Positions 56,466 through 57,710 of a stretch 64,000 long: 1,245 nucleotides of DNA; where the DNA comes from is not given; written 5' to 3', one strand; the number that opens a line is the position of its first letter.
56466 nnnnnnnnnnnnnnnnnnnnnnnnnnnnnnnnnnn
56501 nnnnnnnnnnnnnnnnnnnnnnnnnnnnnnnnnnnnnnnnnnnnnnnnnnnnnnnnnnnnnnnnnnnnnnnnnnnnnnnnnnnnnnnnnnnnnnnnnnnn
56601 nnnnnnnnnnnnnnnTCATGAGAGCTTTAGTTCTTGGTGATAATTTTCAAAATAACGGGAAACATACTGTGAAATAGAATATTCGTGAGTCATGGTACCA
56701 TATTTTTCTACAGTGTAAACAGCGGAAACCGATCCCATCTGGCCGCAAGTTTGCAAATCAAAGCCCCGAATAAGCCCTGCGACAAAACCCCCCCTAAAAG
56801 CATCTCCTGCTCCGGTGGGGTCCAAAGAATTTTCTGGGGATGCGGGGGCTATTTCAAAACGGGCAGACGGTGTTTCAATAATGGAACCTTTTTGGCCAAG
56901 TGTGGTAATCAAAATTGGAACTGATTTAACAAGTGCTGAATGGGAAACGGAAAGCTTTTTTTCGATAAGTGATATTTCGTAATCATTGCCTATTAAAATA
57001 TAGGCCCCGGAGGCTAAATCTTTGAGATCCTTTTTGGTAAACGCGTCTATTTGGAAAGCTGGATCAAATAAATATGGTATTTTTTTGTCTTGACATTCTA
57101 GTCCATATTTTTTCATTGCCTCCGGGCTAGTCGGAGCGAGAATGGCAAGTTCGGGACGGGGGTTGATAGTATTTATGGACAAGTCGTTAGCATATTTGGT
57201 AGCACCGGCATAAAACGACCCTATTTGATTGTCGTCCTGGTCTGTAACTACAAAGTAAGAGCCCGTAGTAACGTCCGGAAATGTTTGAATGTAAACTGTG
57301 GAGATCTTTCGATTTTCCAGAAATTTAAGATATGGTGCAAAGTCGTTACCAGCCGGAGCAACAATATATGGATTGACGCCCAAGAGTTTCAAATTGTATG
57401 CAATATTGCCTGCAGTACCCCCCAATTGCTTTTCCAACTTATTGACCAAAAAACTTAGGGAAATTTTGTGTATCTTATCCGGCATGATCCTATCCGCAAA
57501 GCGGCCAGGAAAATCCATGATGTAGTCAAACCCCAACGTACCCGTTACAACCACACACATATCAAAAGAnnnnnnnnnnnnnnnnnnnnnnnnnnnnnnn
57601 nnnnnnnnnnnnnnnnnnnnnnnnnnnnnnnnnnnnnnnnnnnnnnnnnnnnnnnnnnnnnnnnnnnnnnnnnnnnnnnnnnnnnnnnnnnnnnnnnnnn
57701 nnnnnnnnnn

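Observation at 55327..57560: SAH hydrolase + adenosine kinase operon embedded in the glycan locus alongside five SAM methyltransferases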

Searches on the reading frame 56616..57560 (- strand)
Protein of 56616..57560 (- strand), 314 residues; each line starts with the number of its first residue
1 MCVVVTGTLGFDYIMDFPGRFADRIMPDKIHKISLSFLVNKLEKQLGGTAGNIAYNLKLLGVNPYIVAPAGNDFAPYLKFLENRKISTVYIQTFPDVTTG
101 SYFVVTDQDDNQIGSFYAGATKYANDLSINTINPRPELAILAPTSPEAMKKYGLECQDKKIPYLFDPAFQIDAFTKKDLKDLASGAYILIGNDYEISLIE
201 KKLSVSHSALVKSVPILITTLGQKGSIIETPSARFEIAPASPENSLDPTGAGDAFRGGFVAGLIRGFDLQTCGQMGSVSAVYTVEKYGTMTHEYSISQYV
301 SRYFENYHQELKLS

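Call 5: search_protein_families(library=pfam, proteins=[window:56616-57560:-])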
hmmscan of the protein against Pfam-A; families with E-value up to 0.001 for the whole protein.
window:56616-57560:- (314 aa): 1 family
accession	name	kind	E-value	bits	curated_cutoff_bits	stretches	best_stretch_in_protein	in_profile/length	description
PF00294.29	PfkB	-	2.8e-37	129.1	25.8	1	25-291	15-297/302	pfkB family carbohydrate kinase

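Call 6: search_protein_families(library=ncbifam, proteins=[window:56616-57560:-], max_evalue=0.01)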
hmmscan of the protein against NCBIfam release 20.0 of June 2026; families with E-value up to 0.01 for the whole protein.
window:56616-57560:- (314 aa): 20 families
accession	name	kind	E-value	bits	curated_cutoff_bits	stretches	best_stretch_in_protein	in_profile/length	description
NF041164.1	NucKinThplmales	equivalog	2.2e-27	96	450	1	35-287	26-275/295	nucleoside kinase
TIGR02152.1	D_ribokin_bact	equivalog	9.9e-20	71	299.65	1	37-291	25-288/298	ribokinase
TIGR04382.1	myo_inos_iolC_N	equivalog_domain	9.6e-18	64.5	300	2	177-289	180-295/309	5-dehydro-2-deoxygluconokinase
NF053626.1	RibKinHalex1628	equivalog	3.4e-14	53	330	1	41-288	32-277/293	ATP-dependent ribose-1-phosphate kinase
NF041134.1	R1P_kin_Thcocales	equivalog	1.8e-12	47.3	500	1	39-291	29-270/291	ADP-dependent ribose-1-phosphate kinase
TIGR02198.1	rfaE_dom_I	equivalog_domain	4.4e-11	42.5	345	1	213-293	226-306/315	D-glycero-beta-D-manno-heptose-7-phosphate kinase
NF007321.0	PRK09813.1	equivalog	1.7e-10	40.8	247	1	212-288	184-259/261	fructoselysine 6-kinase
NF006957.1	PRK09434.1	equivalog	1.1e-07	31.7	450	1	207-272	203-269/302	fructokinase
TIGR03168.1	1-PFK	subfamily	1.7e-07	30.5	216.4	1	204-290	203-288/305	hexose kinase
NF040938.1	KDG_KDGal_kin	equivalog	2.9e-07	29.9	400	1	202-286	202-286/305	bifunctional 2-dehydro-3-deoxygluconokinase/2-dehydro-3-deoxygalactonokinase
TIGR03828.1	pfkB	equivalog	3.2e-06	26.4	292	1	205-295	204-294/305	1-phosphofructokinase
NF008353.0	PRK11142.1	equivalog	4.2e-06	26.5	341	1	212-289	213-289/307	ribokinase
NF049991.1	TagKinase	equivalog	8.9e-06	24.7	420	1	212-292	224-304/321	tagatose kinase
NF008454.0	PRK11316.1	equivalog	1.1e-05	24.2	521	1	216-292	228-303/475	bifunctional D-glycero-beta-D-manno-heptose-7-phosphate kinase/D-glycero-beta-D-manno-heptose 1-phosphate adenylyltransferase HldE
NF047869.1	myo_kin_aldol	exception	1.9e-05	23.2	600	0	246-288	274-316/586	bifunctional 5-dehydro-2-deoxygluconokinase/5-dehydro-2-deoxyphosphogluconate aldolase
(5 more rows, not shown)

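Call 7: search_solved_structures(query=window:56616-57560:-, max_evalue=0.00001, show_alignments=3)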
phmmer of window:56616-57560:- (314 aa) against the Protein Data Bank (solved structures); distinct sequences matched with E-value up to 0.00001: 25.
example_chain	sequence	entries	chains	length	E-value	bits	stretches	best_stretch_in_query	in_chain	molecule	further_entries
4o1g_A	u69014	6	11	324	2.2e-56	194.4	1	1-305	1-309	Adenosine kinase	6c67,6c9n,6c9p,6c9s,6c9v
6c9q_A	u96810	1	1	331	2.4e-56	194.3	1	1-305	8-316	Adenosine kinase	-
2pkf_A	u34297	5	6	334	2.4e-56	194.2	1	1-305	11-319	Adenosine kinase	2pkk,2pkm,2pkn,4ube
6c9r_A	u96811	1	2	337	2.5e-56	194.2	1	1-305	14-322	Adenosine kinase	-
4pvv_A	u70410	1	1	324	4.2e-56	193.5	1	1-305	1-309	Adenosine kinase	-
3b1r_A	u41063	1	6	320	1.3e-49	172.1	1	1-299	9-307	Ribokinase, putative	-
3b1n_A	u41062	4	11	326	1.4e-49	172.1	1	1-300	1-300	Ribokinase, putative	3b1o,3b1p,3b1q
2c49_A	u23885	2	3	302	7.2e-34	120.5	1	33-300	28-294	SUGAR KINASE MJ0406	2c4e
3bf5_A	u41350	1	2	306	4.5e-12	48.9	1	38-285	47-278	Ribokinase related protein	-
3hj6_A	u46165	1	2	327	3.9e-11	45.8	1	213-292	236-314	Fructokinase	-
3kd6_A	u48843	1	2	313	2.6e-09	39.8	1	43-292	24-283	Carbohydrate kinase, PfkB family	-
3ewm_A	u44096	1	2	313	1.8e-08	37.1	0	210-290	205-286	Uncharacterized sugar kinase PH1459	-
3gbu_A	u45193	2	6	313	2.3e-08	36.7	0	210-290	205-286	Uncharacterized sugar kinase PH1459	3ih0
6cw5_A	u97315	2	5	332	5.3e-08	35.5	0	212-291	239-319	Ribokinase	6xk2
3ubo_A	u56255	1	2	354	7.7e-08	35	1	165-288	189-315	adenosine kinase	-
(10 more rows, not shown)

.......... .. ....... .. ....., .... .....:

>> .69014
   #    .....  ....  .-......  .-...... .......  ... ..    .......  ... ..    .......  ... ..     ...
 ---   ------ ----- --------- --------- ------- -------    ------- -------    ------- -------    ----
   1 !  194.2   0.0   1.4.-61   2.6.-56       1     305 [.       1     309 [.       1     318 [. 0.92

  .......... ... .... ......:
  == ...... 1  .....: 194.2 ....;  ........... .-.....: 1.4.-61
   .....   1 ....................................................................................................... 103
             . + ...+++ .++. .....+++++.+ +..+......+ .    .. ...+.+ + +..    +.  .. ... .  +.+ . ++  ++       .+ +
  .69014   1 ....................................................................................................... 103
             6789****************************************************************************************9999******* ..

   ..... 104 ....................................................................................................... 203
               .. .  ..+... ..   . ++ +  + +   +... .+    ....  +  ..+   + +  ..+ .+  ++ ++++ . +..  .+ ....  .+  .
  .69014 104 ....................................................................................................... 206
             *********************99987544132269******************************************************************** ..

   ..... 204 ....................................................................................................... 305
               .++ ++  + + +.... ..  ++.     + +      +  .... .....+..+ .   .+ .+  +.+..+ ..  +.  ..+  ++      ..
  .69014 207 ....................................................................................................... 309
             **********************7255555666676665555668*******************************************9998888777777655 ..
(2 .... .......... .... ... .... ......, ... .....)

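Call 9: find_homologous_proteins(query=window:56616-57560:-, max_evalue=1e-20)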
Query window:56616-57560:- (314 aa): 6178 proteins with E <= 1e-20 among 8000 candidates; the best 120 are listed.
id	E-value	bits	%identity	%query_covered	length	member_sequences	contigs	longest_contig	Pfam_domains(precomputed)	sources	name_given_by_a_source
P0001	4.0e-207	704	100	100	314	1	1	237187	PF00294.30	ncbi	-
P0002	2.0e-140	485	68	100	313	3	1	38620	PF00294.30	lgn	-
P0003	4.8e-140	484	68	100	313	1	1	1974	PF00294.30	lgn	-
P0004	7.9e-139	480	68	100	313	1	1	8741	PF00294.30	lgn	-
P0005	2.8e-136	472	68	100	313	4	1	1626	PF00294.30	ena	-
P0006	7.5e-133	460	66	100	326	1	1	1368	PF00294.30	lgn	-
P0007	5.2e-132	458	67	100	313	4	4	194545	PF00294.30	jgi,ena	-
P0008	6.4e-131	454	64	100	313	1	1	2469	PF00294.30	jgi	jgi:adenosine kinase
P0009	1.6e-130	453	65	100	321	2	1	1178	PF00294.30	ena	-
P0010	2.2e-130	452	65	100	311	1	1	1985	PF00294.30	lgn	-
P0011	3.2e-130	452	63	100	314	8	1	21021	PF00294.30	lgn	-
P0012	5.9e-130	451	63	99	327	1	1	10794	PF00294.30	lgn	-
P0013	6.2e-130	451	65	99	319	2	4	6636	PF00294.30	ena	-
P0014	1.2e-129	450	66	97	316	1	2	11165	PF00294.30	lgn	-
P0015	3.9e-129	448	65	97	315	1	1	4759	PF00294.30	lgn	-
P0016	5.1e-129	448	64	100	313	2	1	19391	PF00294.30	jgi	-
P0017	6.0e-129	448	64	99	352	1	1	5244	PF00294.30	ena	-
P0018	7.2e-129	447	65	99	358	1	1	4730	PF00294.30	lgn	-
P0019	1.1e-128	447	64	99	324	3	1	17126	PF00294.30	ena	-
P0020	2.2e-128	446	64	100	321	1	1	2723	PF00294.30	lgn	-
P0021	9.3e-128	444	65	100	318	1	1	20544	PF00294.30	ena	-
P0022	2.1e-127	442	63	99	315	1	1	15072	PF00294.30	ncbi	-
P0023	2.7e-127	442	64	97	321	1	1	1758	PF00294.30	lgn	-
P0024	3.5e-127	442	64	99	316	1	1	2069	PF00294.30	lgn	-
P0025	5.2e-127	441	62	100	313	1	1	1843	PF00294.30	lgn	-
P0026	7.6e-127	441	63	99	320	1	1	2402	PF00294.30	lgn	-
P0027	8.1e-127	441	66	100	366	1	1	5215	PF00294.30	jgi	jgi:adenosine kinase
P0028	1.3e-126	440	62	100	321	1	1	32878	PF00294.30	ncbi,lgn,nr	ncbi:carbohydrate kinase family protein [Candidatus Collierbacteria bacterium]|nr:carbohydrate kinas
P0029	2.1e-126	439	63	99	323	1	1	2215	PF00294.30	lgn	-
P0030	2.7e-126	439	63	100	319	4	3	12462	PF00294.30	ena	-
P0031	5.6e-126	438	64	99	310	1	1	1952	PF00294.30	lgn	-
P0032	7.0e-126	437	61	99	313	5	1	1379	PF00294.30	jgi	-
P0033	7.5e-126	437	63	100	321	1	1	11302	PF00294.30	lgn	-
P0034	9.5e-126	437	63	99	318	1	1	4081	PF00294.30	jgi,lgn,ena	-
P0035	1.9e-125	436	63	100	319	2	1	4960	PF00294.30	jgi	jgi:adenosine kinase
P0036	3.6e-125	435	62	100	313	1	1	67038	PF00294.30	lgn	-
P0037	4.5e-125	435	63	100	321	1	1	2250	PF00294.30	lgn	-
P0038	5.6e-125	434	60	100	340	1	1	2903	PF00294.30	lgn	-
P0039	6.3e-125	434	65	98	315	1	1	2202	PF00294.30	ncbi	-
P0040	8.0e-125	434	62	100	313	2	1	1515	PF00294.30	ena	-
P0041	8.3e-125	434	63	100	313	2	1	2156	PF00294.30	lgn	-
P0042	8.5e-125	434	63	99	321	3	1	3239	PF00294.30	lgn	-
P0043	1.1e-124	434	63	100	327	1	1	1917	PF00294.30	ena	-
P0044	1.3e-124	433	62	100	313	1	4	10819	PF00294.30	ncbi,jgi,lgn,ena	-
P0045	1.7e-124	433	61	100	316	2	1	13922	PF00294.30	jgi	jgi:adenosine kinase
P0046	1.8e-124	433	64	100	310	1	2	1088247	PF00294.30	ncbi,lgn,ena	-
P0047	2.7e-124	432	63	99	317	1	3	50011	PF00294.30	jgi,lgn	-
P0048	3.7e-124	432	62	100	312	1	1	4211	PF00294.30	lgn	-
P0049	4.2e-124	432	62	100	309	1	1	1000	PF00294.30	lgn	-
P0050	6.8e-124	431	62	100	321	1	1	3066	PF00294.30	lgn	-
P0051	8.7e-124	431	63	98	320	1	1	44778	PF00294.30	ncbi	-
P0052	1.1e-123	430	63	100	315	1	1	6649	PF00294.30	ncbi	-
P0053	1.7e-123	430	60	99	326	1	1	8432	PF00294.30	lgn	-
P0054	1.8e-123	430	63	100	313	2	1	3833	PF00294.30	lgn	-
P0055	1.8e-123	430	63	100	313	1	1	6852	PF00294.30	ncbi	-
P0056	1.8e-123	430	64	100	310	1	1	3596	PF00294.30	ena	-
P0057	2.9e-123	429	61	99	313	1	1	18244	PF00294.30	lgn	-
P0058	3.2e-123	429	63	98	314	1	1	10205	PF00294.30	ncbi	-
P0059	3.2e-123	429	61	100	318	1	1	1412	PF00294.30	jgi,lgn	jgi:adenosine kinase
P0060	3.7e-123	429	61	99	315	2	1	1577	PF00294.30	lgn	-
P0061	4.6e-123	428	62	95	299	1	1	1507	PF00294.30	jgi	jgi:adenosine kinase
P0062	4.6e-123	428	63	99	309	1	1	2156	PF00294.30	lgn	-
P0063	5.5e-123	428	61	100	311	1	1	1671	PF00294.30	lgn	-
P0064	6.9e-123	428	61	99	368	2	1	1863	PF00294.30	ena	-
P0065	7.2e-123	428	63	99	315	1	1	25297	PF00294.30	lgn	-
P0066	9.0e-123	427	62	98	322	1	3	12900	PF00294.30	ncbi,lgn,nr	ncbi:carbohydrate kinase family protein [Candidatus Gottesmanbacteria bacterium]|nr:carbohydrate kin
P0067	9.8e-123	427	61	99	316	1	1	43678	PF00294.30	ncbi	-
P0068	1.0e-122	427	60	100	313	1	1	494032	PF00294.30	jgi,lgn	-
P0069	1.1e-122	427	62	99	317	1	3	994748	PF00294.30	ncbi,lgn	-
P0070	1.2e-122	427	63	98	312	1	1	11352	PF00294.30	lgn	-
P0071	1.2e-122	427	63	99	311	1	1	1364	PF00294.30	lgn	-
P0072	1.7e-122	426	61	98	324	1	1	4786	PF00294.30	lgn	-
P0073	2.9e-122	426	62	100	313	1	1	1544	PF00294.30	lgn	-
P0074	3.4e-122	425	64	100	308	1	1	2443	PF00294.30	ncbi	-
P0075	5.1e-122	425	62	99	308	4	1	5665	PF00294.30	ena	-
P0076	5.2e-122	425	61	100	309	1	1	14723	PF00294.30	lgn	-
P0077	5.3e-122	425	64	96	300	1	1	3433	PF00294.30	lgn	-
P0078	5.4e-122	425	61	100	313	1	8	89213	PF00294.30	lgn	-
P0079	6.0e-122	425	62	100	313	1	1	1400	PF00294.30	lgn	-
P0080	8.3e-122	424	60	100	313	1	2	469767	PF00294.30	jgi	jgi:adenosine kinase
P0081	8.3e-122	424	61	100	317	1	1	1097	PF00294.30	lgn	-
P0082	1.1e-121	424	61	100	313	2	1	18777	PF00294.30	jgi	jgi:adenosine kinase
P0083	1.3e-121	423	61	100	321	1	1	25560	PF00294.30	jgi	jgi:adenosine kinase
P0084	1.5e-121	423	62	98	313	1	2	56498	PF00294.30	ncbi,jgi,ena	-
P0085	1.6e-121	423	60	100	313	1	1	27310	PF00294.30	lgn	-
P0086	2.0e-121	423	61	100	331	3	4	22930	PF00294.30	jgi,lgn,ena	jgi:adenosine kinase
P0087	2.4e-121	423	61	100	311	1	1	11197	PF00294.30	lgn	-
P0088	3.4e-121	422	60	100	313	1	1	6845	PF00294.30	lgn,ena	-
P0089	6.2e-121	421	61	99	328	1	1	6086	PF00294.30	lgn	-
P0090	7.3e-121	421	61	100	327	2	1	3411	PF00294.30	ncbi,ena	-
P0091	7.5e-121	421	61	100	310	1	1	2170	PF00294.30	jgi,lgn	jgi:adenosine kinase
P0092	7.9e-121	421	63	98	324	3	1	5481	PF00294.30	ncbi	-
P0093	8.8e-121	421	62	100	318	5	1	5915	PF00294.30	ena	-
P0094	9.0e-121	421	60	100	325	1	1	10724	PF00294.30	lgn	-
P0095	1.3e-120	420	60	100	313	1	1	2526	PF00294.30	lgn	-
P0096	1.3e-120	420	60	100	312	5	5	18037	PF00294.30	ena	-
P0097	1.6e-120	420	60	99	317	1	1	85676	PF00294.30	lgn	-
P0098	1.7e-120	420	61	100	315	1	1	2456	PF00294.30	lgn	-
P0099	1.8e-120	420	63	100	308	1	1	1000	PF00294.30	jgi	jgi:adenosine kinase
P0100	2.6e-120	419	62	100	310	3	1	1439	PF00294.30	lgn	-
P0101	3.1e-120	419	62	98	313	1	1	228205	PF00294.30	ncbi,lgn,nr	ncbi:MAG: carbohydrate kinase family protein [Candidatus Pacebacteria bacterium]|nr:carbohydrate kin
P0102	3.6e-120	419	60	99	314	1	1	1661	PF00294.30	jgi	jgi:adenosine kinase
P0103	5.6e-120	418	57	98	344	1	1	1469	PF00294.30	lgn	-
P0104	6.1e-120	418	60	100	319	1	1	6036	PF00294.30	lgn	-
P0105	7.4e-120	418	61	100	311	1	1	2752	PF00294.30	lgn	-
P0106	1.1e-119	417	60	100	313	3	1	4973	PF00294.30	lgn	-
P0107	1.4e-119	417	59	100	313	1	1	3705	PF00294.30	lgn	-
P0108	1.4e-119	417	62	100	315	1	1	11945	PF00294.30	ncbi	-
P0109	1.4e-119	417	61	99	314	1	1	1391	PF00294.30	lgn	-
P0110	1.5e-119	417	60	100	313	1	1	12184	PF00294.30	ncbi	-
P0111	1.6e-119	417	60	100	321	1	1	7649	PF00294.30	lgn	-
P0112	1.7e-119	416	60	100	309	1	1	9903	PF00294.30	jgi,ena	-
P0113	1.9e-119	416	59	100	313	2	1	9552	PF00294.30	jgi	jgi:adenosine kinase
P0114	2.0e-119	416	61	100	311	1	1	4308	PF00294.30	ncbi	-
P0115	2.1e-119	416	60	100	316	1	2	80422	PF00294.30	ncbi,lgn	-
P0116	2.3e-119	416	60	100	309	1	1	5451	PF00294.30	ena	-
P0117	3.4e-119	416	58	100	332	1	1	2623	PF00294.30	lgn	-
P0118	4.2e-119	415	60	100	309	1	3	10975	PF00294.30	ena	-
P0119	5.3e-119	415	61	100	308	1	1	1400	PF00294.30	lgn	-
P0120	5.4e-119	415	61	100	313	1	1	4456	PF00294.30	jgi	jgi:adenosine kinase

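Call 10: find_related_loci(query=window:56616-57560:-, collection=genome_contigs, flank=10000)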
Query window:56616-57560:- (314 aa) in genome_contigs; peptide patterns used: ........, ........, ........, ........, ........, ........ (x = any residue, [..] = any of these).
476 stretches matched a pattern; 403 encode a relative of the query (tblastn E <= 1e-3); the best 80 are kept; 80 distinct loci.
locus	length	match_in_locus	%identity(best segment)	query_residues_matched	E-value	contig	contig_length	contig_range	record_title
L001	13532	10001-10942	63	1-312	2e-134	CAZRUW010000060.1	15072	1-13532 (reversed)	MAG TPA_asm: uncultured Gammaproteobacteria bacterium isolate SRP271791_co1_61 genome assembly, contig: k141_18025, whol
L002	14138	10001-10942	62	1-314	2e-132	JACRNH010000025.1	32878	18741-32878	MAG: Candidatus Collierbacteria bacterium isolate NC_groundwater_1930_Pr3_S-0.2um_42_7 scaffold_677102, whole genome sho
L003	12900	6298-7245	62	1-307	1e-129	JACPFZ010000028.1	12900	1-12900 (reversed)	MAG: Candidatus Gottesmanbacteria bacterium isolate NC_groundwater_374_Ag_B-0.1um_46_9 GD18-4_B1_scaffold_693714, whole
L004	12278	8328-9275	61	1-313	2e-126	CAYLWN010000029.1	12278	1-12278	MAG TPA_asm: uncultured Gammaproteobacteria bacterium isolate SRP050083_co1_444 genome assembly, contig: NODE_2340_lengt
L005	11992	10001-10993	61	1-312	3e-126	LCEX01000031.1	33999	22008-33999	MAG: Candidatus Gottesmanbacteria bacterium GW2011_GWC1_43_10 UV55_C0031, whole genome shotgun sequence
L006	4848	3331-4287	59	1-307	2e-126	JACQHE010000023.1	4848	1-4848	MAG: Candidatus Gottesmanbacteria bacterium isolate NC_groundwater_1091_Ag_S2p5_51_258 S_2p5_S6_coassembly_k141_2581262,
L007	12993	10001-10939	60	3-313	1e-123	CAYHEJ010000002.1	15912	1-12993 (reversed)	MAG TPA_asm: uncultured Gammaproteobacteria bacterium isolate ERP119705_co10_156 genome assembly, contig: NODE_3061_leng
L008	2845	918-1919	57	1-313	4e-126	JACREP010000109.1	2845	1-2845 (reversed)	MAG: Candidatus Gottesmanbacteria bacterium isolate NC_groundwater_1702_Pr3_B-0.1um_50_12 SR-2_scaffold_141_3312065, who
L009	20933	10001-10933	58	3-313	3e-120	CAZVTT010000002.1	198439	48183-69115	MAG TPA_asm: uncultured Gammaproteobacteria bacterium isolate SRP292972_co1_32 genome assembly, contig: NODE_96_length_1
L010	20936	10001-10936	58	3-313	3e-119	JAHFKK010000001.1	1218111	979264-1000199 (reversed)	MAG: Candidatus Gottesmanbacteria bacterium isolate nzgw408 NODE_1_length_1218112_cov_6.992134, whole genome shotgun seq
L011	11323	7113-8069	59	1-313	4e-119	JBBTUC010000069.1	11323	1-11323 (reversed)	MAG: Patescibacteria group bacterium isolate H43-bin113_1 H43_bin113_1_000000000069, whole genome shotgun sequence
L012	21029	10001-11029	56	1-313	1e-118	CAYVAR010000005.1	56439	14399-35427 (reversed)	MAG TPA_asm: uncultured Gammaproteobacteria bacterium isolate binchicken_co110_1166 genome assembly, contig: NODE_1392_l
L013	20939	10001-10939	59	1-313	9e-118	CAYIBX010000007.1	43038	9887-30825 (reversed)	MAG TPA_asm: uncultured Gammaproteobacteria bacterium isolate ERP119705_co18_370 genome assembly, contig: NODE_878_lengt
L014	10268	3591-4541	58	1-313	1e-117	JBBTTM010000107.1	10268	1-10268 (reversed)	MAG: Patescibacteria group bacterium isolate H52-bin113_1 H52_bin113_1_000000000107, whole genome shotgun sequence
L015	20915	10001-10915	57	1-313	2e-117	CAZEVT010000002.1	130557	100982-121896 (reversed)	MAG TPA_asm: uncultured Gammaproteobacteria bacterium isolate SRP119689_co1_156 genome assembly, contig: NODE_102_length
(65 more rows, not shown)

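Call 13: find_encoding_contigs(protein=P0001, flank=10000, max_places=3)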
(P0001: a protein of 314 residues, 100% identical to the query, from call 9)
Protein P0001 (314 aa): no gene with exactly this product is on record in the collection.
